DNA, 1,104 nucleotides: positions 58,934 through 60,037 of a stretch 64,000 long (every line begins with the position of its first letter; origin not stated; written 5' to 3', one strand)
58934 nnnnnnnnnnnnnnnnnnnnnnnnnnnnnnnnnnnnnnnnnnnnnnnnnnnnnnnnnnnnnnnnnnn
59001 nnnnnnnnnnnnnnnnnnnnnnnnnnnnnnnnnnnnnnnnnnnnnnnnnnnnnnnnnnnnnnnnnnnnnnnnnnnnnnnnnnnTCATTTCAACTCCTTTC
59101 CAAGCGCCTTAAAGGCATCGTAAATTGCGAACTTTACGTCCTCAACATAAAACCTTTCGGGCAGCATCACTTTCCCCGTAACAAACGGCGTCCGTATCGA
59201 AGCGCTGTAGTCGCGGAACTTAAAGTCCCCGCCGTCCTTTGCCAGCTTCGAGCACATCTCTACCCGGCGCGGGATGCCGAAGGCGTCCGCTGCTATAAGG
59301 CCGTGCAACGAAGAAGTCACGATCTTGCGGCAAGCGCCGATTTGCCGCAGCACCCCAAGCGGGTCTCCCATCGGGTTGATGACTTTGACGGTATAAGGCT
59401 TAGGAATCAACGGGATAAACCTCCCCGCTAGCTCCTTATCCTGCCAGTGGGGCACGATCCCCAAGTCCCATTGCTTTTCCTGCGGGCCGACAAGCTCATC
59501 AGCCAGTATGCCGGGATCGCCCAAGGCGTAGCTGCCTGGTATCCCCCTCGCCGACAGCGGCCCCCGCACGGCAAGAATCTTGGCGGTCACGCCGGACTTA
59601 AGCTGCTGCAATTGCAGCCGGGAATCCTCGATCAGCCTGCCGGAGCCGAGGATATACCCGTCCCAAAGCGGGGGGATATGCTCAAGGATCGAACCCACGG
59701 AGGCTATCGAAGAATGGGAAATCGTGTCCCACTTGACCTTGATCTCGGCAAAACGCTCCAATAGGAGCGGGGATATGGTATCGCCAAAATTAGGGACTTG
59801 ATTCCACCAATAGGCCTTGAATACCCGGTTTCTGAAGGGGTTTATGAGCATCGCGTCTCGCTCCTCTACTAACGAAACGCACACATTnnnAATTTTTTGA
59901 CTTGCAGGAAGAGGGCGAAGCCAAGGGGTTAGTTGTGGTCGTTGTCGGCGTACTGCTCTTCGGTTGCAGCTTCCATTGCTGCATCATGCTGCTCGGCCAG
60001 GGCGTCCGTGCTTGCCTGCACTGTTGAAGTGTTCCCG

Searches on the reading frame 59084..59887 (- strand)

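Call 46: search_protein_families(library=phrogs, proteins=[window:59084-59887:-], max_evalue=0.00001)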
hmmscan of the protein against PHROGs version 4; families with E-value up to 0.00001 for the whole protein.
window:59084-59887:- (267 aa): 0 families

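Call 67: search_protein_families(library=pfam, proteins=[window:59084-59887:-], max_evalue=0.01)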
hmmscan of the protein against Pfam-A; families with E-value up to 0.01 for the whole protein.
window:59084-59887:- (267 aa): 1 family
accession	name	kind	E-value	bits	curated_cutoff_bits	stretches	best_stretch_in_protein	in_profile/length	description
PF04230.19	PS_pyruv_trans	-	2.4e-09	37.9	25.3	1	102-206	123-272/280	Polysaccharide pyruvyl transferase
